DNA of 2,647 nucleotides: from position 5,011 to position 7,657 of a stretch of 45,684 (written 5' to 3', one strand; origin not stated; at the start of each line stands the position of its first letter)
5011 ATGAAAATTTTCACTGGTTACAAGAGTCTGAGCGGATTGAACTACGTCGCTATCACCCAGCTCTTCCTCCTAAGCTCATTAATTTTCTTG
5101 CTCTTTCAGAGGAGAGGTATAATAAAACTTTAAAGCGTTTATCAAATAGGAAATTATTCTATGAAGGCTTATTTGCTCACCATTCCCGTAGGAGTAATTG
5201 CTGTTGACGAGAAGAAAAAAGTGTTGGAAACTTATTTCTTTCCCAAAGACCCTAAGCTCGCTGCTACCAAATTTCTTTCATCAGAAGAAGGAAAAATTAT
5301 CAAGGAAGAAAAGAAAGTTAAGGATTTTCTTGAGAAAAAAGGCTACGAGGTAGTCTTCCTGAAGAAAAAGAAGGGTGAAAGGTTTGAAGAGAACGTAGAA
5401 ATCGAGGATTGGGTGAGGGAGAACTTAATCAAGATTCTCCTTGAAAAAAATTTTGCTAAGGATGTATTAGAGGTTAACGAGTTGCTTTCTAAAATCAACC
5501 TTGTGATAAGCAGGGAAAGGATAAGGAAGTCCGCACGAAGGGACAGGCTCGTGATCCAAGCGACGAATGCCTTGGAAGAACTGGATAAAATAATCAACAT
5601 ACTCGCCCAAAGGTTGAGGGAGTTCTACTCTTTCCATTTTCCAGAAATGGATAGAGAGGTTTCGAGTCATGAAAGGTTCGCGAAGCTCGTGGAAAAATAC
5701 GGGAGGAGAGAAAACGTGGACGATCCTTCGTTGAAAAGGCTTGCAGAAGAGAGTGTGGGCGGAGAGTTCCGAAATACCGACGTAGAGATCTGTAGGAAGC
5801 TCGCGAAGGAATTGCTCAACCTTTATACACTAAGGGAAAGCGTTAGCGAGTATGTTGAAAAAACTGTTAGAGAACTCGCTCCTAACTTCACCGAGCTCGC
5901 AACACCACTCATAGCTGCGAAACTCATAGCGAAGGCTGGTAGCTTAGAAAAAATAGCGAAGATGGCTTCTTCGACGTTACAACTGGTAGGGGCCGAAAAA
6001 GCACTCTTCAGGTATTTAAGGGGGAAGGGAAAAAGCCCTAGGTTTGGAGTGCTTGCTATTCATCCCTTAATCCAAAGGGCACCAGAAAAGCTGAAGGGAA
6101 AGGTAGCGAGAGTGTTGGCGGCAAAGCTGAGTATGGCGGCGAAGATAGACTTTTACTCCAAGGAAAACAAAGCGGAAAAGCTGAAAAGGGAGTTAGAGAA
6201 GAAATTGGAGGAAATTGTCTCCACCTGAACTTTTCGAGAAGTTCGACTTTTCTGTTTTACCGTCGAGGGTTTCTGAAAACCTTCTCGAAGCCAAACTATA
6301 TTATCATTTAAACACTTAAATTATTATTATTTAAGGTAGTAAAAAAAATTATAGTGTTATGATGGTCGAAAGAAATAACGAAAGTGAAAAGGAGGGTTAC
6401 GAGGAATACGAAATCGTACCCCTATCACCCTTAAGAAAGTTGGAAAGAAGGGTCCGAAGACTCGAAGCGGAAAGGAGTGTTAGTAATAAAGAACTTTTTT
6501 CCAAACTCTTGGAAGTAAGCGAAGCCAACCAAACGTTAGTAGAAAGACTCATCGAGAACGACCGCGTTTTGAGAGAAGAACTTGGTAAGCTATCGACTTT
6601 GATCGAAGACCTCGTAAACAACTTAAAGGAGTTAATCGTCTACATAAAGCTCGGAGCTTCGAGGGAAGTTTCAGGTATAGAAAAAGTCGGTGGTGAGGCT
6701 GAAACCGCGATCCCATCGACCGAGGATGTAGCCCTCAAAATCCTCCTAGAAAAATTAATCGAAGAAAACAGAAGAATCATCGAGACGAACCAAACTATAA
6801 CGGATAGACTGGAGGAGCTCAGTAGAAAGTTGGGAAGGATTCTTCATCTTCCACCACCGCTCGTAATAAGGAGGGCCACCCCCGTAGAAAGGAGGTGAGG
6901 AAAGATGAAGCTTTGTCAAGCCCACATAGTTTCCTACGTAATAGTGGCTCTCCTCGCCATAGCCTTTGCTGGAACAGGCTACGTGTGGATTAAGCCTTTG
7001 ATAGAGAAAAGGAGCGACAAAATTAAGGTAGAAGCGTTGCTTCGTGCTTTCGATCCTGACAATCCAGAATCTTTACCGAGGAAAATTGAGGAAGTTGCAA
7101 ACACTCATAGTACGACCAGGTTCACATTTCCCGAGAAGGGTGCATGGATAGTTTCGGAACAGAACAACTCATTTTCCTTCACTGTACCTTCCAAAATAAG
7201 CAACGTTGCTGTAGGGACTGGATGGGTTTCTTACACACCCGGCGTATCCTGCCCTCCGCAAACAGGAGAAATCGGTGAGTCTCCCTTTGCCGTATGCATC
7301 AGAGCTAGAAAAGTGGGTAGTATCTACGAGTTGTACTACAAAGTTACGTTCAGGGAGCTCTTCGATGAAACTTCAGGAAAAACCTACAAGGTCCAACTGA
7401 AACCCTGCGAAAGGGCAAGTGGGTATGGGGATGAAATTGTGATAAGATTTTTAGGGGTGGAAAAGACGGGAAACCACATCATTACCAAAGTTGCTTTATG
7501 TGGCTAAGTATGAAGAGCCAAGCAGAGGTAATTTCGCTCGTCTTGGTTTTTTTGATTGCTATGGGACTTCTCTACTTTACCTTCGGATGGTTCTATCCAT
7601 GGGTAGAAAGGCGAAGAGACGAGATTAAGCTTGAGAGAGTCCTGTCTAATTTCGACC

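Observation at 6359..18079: Twelve-gene Epd/Tad-like type IV filament locus with many class III-signal proteins and large anchored beta-sandwich proteins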

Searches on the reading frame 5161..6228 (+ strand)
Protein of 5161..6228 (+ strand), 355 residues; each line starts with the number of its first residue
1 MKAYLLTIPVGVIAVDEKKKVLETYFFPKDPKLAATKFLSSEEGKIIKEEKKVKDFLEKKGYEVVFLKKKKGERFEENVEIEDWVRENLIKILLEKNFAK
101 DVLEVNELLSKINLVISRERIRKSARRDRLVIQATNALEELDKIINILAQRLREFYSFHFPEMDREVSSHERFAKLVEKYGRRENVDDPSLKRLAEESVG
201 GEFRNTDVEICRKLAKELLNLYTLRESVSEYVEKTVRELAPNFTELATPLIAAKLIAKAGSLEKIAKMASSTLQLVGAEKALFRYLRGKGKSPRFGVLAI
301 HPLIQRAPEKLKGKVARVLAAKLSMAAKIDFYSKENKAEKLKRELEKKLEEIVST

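Call 4: search_protein_families(library=pfam, max_evalue=0.01, proteins=[window:5161-6228:+])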
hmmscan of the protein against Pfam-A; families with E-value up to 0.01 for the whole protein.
window:5161-6228:+ (355 aa): 2 families
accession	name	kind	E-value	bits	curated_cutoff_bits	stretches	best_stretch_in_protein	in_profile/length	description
PF01798.23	Nop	-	7.4e-58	196.1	25.4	1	138-350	2-227/228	snoRNA binding domain, fibrillarin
PF21572.2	Nop5_56-rel_N_Arc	-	9.7e-06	26.4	27.8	1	2-122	1-128/128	Archaeal Nop5/56-rel, N-terminal domain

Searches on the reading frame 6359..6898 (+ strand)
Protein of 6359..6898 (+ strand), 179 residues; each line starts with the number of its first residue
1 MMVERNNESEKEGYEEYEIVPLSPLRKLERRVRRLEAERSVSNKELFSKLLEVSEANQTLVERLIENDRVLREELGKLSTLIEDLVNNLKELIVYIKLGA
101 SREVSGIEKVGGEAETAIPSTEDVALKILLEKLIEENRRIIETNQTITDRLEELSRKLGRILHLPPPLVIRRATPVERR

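Call 3: search_protein_families(library=pfam, max_evalue=0.01, proteins=[window:6359-6898:+])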
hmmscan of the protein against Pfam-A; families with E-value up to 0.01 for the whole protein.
window:6359-6898:+ (179 aa): 1 family
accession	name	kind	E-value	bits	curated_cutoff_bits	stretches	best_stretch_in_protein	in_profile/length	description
PF04546.19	Sigma70_ner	-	0.0021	18.5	29.7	1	25-92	142-209/210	Sigma-70, non-essential region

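Call 5: search_protein_families(library=ncbifam, max_evalue=0.01, proteins=[window:6359-6898:+])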
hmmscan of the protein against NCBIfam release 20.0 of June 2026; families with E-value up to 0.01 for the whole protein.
window:6359-6898:+ (179 aa): 0 families

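Call 39: search_solved_structures(query=A3, max_evalue=10)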
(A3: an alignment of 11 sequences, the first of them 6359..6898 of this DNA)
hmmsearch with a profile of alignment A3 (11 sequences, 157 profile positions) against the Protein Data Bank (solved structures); distinct sequences matched with E-value up to 10: 53.
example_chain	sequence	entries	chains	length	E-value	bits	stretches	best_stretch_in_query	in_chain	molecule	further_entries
9r1o_A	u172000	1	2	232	2.3e-05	27.5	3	59-124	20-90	sc-apCC-6-DPH-NR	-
6r17_A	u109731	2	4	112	0.00083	22.5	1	64-140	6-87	Synaptonemal complex central element protein 2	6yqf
6nx2_A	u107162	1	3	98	0.0044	20.1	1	59-139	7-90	Design construct AAA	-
2m1n_A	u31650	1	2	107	0.0054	19.8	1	101-143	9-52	Type III secretion system filament chaperone CesA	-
8qae_A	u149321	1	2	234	0.0064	19.6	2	53-139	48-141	sc-apCC-6-SLLA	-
8w6e_A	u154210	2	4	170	0.016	18.3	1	53-135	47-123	HBC599 in complex with wFAP1.1 | wFAP1.1 structure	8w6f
9r8p_A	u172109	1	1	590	0.021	17.9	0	72-117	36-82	hSA3, a mutated hyper-soluble human serum albumin designed for bacterial expression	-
6dm9_A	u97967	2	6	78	0.026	17.6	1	52-126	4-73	DHD15_extended_A | DHD15_closed_A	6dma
5j0k_A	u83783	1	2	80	0.04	17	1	64-132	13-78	designed protein 2L4HC2_23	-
6kos_A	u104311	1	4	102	0.053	16.6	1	70-139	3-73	SUWA (Super WA20)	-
6o0i_A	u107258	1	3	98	0.059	16.4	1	65-134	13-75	Design construct XAA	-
9c7z_A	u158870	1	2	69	0.081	16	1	67-130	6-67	HALC3_919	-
6nz3_A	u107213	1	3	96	0.11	15.6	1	77-135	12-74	Design construct XAA_GGHN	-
3vjf_A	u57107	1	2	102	0.11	15.6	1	68-139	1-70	WA20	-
2q6q_A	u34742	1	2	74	0.14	15.2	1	99-144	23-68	Spindle pole body component SPC42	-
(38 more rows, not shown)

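Call 73: find_related_loci(query=A3, collection=metagenome_contigs, flank=10000)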
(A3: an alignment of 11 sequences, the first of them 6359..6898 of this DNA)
Query A3 (179 aa) in metagenome_contigs; peptide patterns used: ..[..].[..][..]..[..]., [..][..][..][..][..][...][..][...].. (x = any residue, [..] = any of these).
324 stretches matched a pattern; 202 encode a relative of the query (tblastn E <= 1e-3); the best 80 are kept; 80 distinct loci.
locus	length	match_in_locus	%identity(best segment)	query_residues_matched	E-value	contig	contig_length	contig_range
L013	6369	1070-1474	39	14-160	2e-29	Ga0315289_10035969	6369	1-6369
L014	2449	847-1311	39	12-171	1e-28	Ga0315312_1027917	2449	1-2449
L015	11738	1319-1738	40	15-167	1e-27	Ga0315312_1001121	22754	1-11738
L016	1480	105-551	37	15-179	2e-27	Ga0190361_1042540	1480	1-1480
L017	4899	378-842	40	19-171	9e-27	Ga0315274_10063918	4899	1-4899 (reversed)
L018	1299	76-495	37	15-167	3e-27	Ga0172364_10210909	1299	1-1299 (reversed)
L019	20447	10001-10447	38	12-175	6e-27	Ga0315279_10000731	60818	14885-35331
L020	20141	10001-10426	37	15-165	2e-26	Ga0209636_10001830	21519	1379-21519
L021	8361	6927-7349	40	15-178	2e-26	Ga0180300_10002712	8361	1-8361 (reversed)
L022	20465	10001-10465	38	19-171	4e-26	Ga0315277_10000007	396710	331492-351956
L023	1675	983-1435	35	10-166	3e-26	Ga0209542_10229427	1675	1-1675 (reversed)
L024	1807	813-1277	39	15-175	4e-26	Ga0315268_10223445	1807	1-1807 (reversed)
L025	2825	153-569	42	9-158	5e-26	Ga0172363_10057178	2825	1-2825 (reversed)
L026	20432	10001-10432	39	12-172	7e-26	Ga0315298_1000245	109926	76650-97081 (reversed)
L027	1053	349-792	36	16-179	1e-26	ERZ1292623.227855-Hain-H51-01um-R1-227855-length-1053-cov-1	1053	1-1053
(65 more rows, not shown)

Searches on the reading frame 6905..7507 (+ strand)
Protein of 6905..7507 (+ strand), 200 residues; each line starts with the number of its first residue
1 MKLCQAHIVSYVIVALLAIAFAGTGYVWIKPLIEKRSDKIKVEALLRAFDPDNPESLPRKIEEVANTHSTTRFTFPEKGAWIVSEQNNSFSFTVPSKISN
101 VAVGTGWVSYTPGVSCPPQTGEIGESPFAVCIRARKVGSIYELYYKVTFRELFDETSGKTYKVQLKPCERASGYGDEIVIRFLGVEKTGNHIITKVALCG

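Call 3: search_protein_families(library=pfam, max_evalue=0.01, proteins=[window:6905-7507:+])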
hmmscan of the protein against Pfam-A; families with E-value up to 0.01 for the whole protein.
window:6905-7507:+ (200 aa): 0 families

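Call 5: search_protein_families(library=ncbifam, max_evalue=0.01, proteins=[window:6905-7507:+])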
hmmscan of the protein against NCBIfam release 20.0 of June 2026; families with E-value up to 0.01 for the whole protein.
window:6905-7507:+ (200 aa): 0 families

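Call 32: find_homologous_proteins(query=window:6905-7507:+, max_evalue=0.001)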
Query window:6905-7507:+ (200 aa): 1 proteins with E <= 0.001 among 148 candidates.
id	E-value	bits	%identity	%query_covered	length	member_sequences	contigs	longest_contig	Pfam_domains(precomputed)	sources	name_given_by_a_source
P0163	1.5e-130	451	100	100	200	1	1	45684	-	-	-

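Call 38: search_solved_structures(query=A2, max_evalue=10)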
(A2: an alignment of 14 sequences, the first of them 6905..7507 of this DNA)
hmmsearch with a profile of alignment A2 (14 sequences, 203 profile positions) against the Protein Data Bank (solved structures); distinct sequences matched with E-value up to 10: 16.
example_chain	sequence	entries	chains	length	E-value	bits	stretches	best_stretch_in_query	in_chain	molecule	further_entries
1dfv_A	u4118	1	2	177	0.37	13.5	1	116-198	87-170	HUMAN NEUTROPHIL GELATINASE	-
3iuo_A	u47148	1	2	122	0.37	13.5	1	33-74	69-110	ATP-dependent DNA helicase RecQ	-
9jdo_A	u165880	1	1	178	0.37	13.5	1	116-198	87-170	Neutrophil gelatinase-associated lipocalin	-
1ngl_A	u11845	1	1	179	0.38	13.5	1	116-198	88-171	PROTEIN (NGAL)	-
1qqs_A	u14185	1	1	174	0.6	12.8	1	127-198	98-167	NEUTROPHIL GELATINASE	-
6o5d_A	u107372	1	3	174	0.64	12.7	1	130-198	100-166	Neutrophil gelatinase-associated lipocalin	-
1x71_A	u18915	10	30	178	0.67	12.7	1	131-198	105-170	Neutrophil gelatinase-associated lipocalin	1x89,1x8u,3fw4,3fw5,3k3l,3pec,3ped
3tf6_A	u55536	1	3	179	0.68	12.6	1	131-198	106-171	Neutrophil gelatinase-associated lipocalin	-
1l6m_A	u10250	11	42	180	0.69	12.6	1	131-198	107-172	Neutrophil gelatinase-associated lipocalin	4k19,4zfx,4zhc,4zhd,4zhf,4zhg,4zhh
3tzs_A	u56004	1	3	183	0.72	12.6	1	131-198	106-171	Neutrophil gelatinase-associated lipocalin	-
3by0_A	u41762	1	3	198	0.81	12.4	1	132-197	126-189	Neutrophil gelatinase-associated lipocalin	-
3hwe_A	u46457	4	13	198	0.87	12.3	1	131-197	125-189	Neutrophil gelatinase-associated lipocalin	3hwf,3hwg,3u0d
3t1d_A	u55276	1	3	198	0.98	12.1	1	129-197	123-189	Neutrophil gelatinase-associated lipocalin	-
3cbc_A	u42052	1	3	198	1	12.1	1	128-197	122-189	Neutrophil gelatinase-associated lipocalin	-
5jr8_A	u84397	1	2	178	1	12.1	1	122-197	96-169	Neutrophil gelatinase-associated lipocalin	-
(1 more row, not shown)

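Call 43: search_protein_representatives(protein=window:6905-7507:+)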
Query: 200 residues. Proteins with E-value up to 0.001 (for the whole library): 114; up to 1e-10: 68; up to 1e-30: 5. The best 114 are listed.
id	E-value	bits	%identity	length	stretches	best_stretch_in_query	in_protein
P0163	4.6e-131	450.6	100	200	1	1-200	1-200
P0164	2.4e-44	167.6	48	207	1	7-197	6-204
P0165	2.5e-33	131.6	42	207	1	2-197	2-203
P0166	8.8e-32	126.6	38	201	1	5-196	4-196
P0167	8.3e-31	123.4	41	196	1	5-196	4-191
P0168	6.5e-29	117.2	37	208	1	1-165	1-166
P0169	1.7e-28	115.9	39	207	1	4-186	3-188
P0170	5.1e-27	111.0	36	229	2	83-190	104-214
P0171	1.2e-26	109.8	37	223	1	4-166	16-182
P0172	1.9e-26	109.2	32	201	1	4-197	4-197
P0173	5.9e-26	107.6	40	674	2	84-166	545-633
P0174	1.2e-25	106.5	34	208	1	5-196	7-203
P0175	1.7e-25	106.1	40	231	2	84-168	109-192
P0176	9.0e-25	103.7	41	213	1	4-166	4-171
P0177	2.0e-24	102.5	40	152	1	5-152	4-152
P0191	2.5e-20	89.2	34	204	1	5-166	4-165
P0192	2.5e-20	89.2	34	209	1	5-169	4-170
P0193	3.2e-20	88.9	33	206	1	7-172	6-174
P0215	6.7e-14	68.2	33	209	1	4-173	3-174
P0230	5.2e-11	58.8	24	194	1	5-192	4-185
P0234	5.7e-09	52.1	31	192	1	5-192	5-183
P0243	3.5e-07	46.3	28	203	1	5-196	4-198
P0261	2.0e-04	37.3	27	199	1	5-195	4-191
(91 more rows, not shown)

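Call 53: predict_structure(alignment_id=A4)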
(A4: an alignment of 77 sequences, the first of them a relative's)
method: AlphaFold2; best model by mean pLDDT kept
length: 200 residues; sequences in the alignment: 77
mean_pLDDT: 97.2   pTM: 0.87
mean pLDDT of the five models: 97.2, 97.0, 97.0, 96.7, 96.4
residues with pLDDT >= 90: 196; 70-90: 3; 50-70: 1; < 50: 0
segments of 3 or more residues with pLDDT < 50: none
pLDDT, mean of each block of 10 residues (from residue 1): 89 97 95 96 98 98 98 98 98 98 97 97 98 98 98 98 98 98 98 98
secondary structure, 60 per line:
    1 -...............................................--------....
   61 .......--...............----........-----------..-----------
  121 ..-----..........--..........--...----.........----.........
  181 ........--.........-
elements in order: H2-48 H57-67 E70-84 E89-96 E128-137 E140-149 E152-154 E159-167 E172-188 E191-199

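Call 57: fold_search(model_id=the predicted structure, library=pdb)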
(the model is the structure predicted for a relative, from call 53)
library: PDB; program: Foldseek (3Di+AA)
matches with E <= 10: 794; with E <= 0.001: 0
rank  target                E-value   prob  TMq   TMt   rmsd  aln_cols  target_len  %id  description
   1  4xzj                  4.4e-02  0.11  0.16  0.15  15.2       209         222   10  Crystal structure of ADP-ribosyltransferase Vis in complex with NAD (released 2015-09-23)
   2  4xzk                  4.7e-02  0.75  0.13  0.12   6.6        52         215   17  Crystal structure of ADP-ribosyltransferase Vis in complex with agmatine (released 2016-01-20)
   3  4y1w                  4.7e-02  0.08  0.12  0.11  15.4       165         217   10  Vis toxin, an ADP-ribosyltransferase from Vibrio Splendidus (released 2015-11-04)
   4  3on9_A                5.3e-02  0.20  0.16  0.19  11.4       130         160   12  The SECRET domain from Ectromelia virus (released 2011-08-17)
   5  6m63_B                6.0e-02  0.06  0.12  0.07  22.1       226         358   10  Crystal structure of a cAMP sensor G-Flamp1. (released 2021-09-22)
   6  5te4_G                6.4e-02  0.14  0.18  0.12  17.7       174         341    6  Crystal Structure of Broadly Neutralizing VRC01-class Antibody N6 in Complex with HIV-1 Clade G Strain X2088 gp120 Cor (released 2016-11-23)
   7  2c35_B                8.6e-02  0.11  0.10  0.12  18.0       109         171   16  Subunits Rpb4 and Rpb7 of human RNA polymerase II (released 2005-11-18)
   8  3evv                  8.6e-02  0.06  0.12  0.07  20.9       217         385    8  Crystal Structure of Calcium bound dimeric GCAMP2 (#2) (released 2008-12-09)
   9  6m63_A                1.2e-01  0.05  0.13  0.08  20.6       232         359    9  Crystal structure of a cAMP sensor G-Flamp1. (released 2021-09-22)
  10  6efr                  1.4e-01  0.09  0.17  0.08  15.2       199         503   10  Crystal Structure of iNicSnFR 1.0 (released 2019-01-23)
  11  1yyl_G                1.4e-01  0.08  0.15  0.12  16.3       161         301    7  crystal structure of CD4M33, a scorpion-toxin mimic of CD4, in complex with HIV-1 YU2 gp120 envelope glycoprotein and  (released 2005-05-03)
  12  6kew_A                1.5e-01  0.14  0.18  0.12  15.9       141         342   11  Crystal structure of oxidized phosphoribulokinase from Arabidopsis thaliana (released 2020-05-13)
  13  6oz3_G                1.5e-01  0.09  0.15  0.11  17.9       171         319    5  Crystal structure of broadly neutralizing antibody N49P9.1 Fab in complex with HIV-1 Clade A/E strain 93TH057 gp120 co (released 2020-08-19)
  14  8xrj_G                1.7e-01  0.10  0.10  0.11  17.3        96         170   14  RNA polymerase II elongation complex with upstream nucleosome extracted from human nuclei (released 2025-05-07)
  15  3hi1_G                1.7e-01  0.09  0.18  0.15  18.9       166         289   10  Structure of HIV-1 gp120 (core with V3) in Complex with CD4-Binding-Site Antibody F105 (released 2009-11-17)
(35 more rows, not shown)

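Call 60: search_protein_families(library=pfam, alignment_id=A4, max_evalue=0.1)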
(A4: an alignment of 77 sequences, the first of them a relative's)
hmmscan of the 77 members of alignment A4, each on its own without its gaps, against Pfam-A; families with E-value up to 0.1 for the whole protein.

A. member 1, P0163 (200 aa): 0 families

B. families by the number of members that match (of 77 scanned): 21 families
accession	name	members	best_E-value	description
PF23960.2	DUF7289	32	1.2e-07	Family of unknown function (DUF7289)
PF11803.13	UXS1_N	2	0.014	UDP-glucuronate decarboxylase N-terminal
PF05987.18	DUF898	1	0.0021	Bacterial protein of unknown function (DUF898)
PF24612.2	Ig_TgrO1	1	0.0081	TgrO1-like, immunoglobulin-like domain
PF08294.17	TIM21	1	0.016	TIM21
PF05968.16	Bacillus_PapR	1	0.026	Bacillus PapR protein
PF08046.16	IlvGEDA_leader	1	0.028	IlvGEDA operon leader peptide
PF25343.1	PH_UBFD1_C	1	0.033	C-terminal PH-like domain in UBFD1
PF23645.1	IgD1_Trs65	1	0.049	TRAPP trafficking subunit Trs65 IgD1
PF16403.11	Bact_surface_Ig-like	1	0.061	Bacterial surface protein, Ig-like domain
PF12702.13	Lipocalin_3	1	0.066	Lipocalin-like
PF05398.16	PufQ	1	0.067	PufQ cytochrome subunit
PF14168.11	YjzC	1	0.068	YjzC-like protein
PF07760.16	DUF1616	1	0.069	Protein of unknown function (DUF1616)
PF05552.17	MS_channel_1st_1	1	0.082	Mechanosensitive ion channel, conserved TM helix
PF07790.16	Pilin_N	1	0.092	Archaeal Type IV pilin, N-terminal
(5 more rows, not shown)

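Call 64: search_protein_families(library=pfam, proteins=[P0166, P0172, P0191, P0192, P0193, P0215, P0230, P0243, P0261, P0234], max_evalue=0.1)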
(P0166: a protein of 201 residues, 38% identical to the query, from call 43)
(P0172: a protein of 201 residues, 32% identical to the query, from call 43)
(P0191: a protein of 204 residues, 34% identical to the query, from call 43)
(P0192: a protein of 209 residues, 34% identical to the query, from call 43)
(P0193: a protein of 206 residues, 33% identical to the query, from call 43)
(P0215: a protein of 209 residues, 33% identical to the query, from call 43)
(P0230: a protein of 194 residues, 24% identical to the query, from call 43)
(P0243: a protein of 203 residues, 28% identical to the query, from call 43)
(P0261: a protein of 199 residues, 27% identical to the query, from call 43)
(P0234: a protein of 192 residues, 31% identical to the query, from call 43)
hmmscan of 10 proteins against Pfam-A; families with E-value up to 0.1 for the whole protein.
P0166 (201 aa): 0 families

P0172 (201 aa): 0 families

P0191 (204 aa): 1 family
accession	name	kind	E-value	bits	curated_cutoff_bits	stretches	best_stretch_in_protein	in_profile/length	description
PF06453.16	LT-IIB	-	0.087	13.2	25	0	53-104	43-94/122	Type II heat-labile enterotoxin , B subunit (LT-IIB)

P0192 (209 aa): 0 families

P0193 (206 aa): 1 family
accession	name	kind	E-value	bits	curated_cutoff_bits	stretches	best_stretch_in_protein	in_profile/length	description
PF05968.16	Bacillus_PapR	-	0.026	15.3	27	1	19-47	8-31/48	Bacillus PapR protein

P0215 (209 aa): 1 family
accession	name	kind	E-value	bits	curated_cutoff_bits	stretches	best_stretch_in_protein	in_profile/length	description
PF23960.2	DUF7289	-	0.00027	21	27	1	3-65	2-64/238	Family of unknown function (DUF7289)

P0230 (194 aa): 0 families

P0243 (203 aa): 2 families
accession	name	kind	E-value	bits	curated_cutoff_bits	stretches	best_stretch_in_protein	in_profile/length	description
PF23960.2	DUF7289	-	9.7e-06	25.7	27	1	3-91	2-86/238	Family of unknown function (DUF7289)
PF11803.13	UXS1_N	-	0.095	13.5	30.1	0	11-59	17-67/75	UDP-glucuronate decarboxylase N-terminal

P0261 (199 aa): 1 family
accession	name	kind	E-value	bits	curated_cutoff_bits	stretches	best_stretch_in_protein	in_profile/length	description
PF23960.2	DUF7289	-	0.012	15.6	27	1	3-62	2-61/238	Family of unknown function (DUF7289)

P0234 (192 aa): 1 family
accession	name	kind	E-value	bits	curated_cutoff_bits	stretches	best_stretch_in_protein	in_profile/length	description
PF23960.2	DUF7289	-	0.0037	17.3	27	1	4-85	2-78/238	Family of unknown function (DUF7289)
